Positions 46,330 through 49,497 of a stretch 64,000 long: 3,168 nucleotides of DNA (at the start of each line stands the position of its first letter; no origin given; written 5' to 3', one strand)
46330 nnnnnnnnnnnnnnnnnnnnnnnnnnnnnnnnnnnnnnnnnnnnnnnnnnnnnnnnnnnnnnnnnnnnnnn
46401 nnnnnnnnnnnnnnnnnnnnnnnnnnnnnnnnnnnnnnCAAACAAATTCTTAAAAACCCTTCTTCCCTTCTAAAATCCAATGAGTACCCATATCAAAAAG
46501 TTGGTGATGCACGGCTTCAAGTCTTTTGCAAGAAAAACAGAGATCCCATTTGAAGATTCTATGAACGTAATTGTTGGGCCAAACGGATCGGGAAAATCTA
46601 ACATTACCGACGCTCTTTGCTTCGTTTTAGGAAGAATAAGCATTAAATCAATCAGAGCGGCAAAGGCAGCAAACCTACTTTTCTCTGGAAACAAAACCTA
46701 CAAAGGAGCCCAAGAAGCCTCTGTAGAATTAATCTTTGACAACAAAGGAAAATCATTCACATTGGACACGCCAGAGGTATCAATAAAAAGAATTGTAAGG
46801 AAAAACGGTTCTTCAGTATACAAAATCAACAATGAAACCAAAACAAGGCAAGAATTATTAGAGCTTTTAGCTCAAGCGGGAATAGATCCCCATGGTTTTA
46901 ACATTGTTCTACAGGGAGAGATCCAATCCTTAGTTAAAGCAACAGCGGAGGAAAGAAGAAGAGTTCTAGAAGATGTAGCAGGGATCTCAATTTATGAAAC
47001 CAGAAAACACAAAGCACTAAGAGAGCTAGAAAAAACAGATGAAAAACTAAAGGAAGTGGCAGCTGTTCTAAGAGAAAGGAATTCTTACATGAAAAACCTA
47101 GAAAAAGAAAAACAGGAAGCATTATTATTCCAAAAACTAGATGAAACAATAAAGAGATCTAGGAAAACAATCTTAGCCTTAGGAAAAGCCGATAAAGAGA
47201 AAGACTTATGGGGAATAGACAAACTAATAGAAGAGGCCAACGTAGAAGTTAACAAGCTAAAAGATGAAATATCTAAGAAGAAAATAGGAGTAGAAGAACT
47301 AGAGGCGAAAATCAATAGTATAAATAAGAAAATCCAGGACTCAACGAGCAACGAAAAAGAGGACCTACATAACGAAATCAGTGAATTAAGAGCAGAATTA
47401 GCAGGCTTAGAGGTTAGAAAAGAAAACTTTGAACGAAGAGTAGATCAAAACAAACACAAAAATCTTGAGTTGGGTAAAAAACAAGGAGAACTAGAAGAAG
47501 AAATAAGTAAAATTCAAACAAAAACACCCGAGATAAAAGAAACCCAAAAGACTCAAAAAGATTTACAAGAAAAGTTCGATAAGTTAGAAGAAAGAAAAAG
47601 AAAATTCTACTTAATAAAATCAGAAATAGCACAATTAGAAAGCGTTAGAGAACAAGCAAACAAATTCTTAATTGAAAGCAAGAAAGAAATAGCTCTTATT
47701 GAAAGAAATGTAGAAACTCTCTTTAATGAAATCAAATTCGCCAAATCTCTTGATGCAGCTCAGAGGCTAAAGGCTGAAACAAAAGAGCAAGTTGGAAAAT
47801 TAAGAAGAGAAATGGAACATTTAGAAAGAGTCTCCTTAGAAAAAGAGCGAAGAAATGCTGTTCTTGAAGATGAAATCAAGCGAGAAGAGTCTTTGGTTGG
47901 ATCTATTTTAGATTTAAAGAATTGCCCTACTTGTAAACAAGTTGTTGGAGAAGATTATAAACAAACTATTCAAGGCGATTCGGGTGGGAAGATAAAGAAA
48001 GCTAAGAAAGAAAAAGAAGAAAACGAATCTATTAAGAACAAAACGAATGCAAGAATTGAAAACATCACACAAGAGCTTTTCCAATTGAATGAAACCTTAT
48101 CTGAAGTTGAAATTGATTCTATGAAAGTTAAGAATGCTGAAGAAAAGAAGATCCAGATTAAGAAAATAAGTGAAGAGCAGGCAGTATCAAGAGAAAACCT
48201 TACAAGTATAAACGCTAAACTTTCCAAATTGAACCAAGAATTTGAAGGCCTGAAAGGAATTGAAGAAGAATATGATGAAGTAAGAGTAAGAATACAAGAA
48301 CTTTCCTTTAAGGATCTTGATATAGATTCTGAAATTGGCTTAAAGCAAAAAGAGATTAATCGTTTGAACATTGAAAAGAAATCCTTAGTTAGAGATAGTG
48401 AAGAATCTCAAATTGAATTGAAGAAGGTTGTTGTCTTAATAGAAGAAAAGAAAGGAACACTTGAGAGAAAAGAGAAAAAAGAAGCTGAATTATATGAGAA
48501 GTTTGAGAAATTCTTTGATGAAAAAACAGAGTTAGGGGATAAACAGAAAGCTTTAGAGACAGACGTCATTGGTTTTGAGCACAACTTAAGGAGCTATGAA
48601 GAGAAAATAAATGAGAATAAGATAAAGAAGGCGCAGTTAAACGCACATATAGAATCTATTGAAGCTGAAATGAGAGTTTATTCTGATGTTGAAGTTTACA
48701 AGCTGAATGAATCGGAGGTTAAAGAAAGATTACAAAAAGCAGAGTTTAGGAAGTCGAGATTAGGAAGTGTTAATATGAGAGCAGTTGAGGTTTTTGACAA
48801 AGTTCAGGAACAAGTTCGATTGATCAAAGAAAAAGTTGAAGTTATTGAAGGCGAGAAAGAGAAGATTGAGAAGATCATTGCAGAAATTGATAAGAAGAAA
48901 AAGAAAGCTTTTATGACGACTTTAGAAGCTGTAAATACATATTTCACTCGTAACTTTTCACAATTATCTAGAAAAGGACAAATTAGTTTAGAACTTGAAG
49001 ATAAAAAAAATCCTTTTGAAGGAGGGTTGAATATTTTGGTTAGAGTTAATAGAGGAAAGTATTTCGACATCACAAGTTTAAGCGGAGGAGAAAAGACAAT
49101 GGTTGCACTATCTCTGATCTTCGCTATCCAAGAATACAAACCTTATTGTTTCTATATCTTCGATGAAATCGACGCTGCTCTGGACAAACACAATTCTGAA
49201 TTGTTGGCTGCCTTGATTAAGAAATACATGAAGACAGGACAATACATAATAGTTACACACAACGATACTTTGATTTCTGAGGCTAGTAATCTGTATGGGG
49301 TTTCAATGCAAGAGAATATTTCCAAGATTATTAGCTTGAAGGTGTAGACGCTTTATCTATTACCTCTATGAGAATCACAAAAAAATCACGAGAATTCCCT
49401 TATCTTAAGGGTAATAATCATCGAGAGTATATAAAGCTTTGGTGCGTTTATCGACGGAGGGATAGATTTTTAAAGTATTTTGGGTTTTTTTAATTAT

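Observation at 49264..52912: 3.5-kb insertion at the smc stop codon, bracketed by two synonymous-only versions of the smc 3' end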

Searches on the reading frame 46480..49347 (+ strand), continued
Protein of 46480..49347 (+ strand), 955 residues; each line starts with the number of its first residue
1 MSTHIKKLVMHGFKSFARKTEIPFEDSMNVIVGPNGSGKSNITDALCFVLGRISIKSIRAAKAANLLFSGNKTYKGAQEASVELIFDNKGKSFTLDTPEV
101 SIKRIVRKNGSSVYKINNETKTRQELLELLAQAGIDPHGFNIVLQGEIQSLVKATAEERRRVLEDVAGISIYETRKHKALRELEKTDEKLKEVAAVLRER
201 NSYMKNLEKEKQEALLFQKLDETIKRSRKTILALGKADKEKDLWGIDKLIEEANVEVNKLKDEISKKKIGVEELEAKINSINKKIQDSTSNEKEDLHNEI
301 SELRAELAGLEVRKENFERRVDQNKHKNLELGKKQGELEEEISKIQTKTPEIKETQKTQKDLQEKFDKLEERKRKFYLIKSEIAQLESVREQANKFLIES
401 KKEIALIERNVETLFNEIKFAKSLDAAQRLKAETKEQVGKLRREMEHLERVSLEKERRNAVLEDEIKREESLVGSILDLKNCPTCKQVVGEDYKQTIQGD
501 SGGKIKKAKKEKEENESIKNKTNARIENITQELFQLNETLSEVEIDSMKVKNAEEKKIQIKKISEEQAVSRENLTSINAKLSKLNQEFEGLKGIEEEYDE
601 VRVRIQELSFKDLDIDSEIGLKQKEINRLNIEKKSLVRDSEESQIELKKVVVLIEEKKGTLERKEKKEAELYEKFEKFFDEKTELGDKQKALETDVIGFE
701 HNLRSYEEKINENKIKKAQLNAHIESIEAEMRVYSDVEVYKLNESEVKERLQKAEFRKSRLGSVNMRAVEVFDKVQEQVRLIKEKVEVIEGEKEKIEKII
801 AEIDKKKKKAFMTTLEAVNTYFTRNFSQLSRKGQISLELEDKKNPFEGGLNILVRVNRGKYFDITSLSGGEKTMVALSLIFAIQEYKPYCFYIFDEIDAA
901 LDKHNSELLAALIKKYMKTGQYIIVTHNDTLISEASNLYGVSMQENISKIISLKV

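Call 103: search_protein_families(library=pfam, proteins=[L059:12934-13914:+, L031:12330-12710:+, L088:7515-7733:+, L088:7734-7985:+], max_evalue=0.1)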
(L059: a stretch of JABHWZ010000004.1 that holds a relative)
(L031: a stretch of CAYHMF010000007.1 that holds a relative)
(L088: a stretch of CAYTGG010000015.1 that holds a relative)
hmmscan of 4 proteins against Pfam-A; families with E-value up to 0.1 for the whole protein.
L059:12934-13914:+ (326 aa): 0 families

L031:12330-12710:+ (126 aa): 1 family
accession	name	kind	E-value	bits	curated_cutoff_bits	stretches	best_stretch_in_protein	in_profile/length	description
PF22871.2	AimR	-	0.015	14.9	26.7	1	12-60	178-226/309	AimR transcriptional regulator-like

L088:7515-7733:+ (72 aa): 2 families
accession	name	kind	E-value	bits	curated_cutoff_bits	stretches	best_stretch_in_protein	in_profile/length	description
PF24434.1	DUF7557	-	6.4e-05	22.7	25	1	2-34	1-32/45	Family of unknown function (DUF7557)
PF13101.12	DUF3945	-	0.019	15.1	21.9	0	53-69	32-48/50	Protein of unknown function (DUF3945)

L088:7734-7985:+ (83 aa): 1 family
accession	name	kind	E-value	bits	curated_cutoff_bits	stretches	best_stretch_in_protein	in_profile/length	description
PF05016.21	ParE_toxin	-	2.4e-06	28.5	23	1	4-81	1-89/89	ParE toxin of type II toxin-antitoxin system, parDE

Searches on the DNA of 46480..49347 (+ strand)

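Call 81: search_rna_families(sources=[L016, L098, L105, L052], threshold=evalue, max_evalue=1)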
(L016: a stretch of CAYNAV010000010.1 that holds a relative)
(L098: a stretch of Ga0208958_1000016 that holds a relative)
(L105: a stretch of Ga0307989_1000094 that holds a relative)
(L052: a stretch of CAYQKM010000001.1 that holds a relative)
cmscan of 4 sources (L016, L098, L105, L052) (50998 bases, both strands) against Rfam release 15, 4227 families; matches with E-value up to 1: 3.
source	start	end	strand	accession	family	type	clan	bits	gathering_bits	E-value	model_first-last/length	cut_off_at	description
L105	7723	7798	+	RF00005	tRNA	Gene; tRNA;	CL00001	58.1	29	4.7e-10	1-71/71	no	tRNA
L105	10136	10220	-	RF00005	tRNA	Gene; tRNA;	CL00001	55.7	29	2.2e-09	1-71/71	no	tRNA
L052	1402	1477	-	RF00005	tRNA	Gene; tRNA;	CL00001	51.5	29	3e-08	1-71/71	no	tRNA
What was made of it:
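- Tried and rejected: Rfam on the spacers: nothing (call 81).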
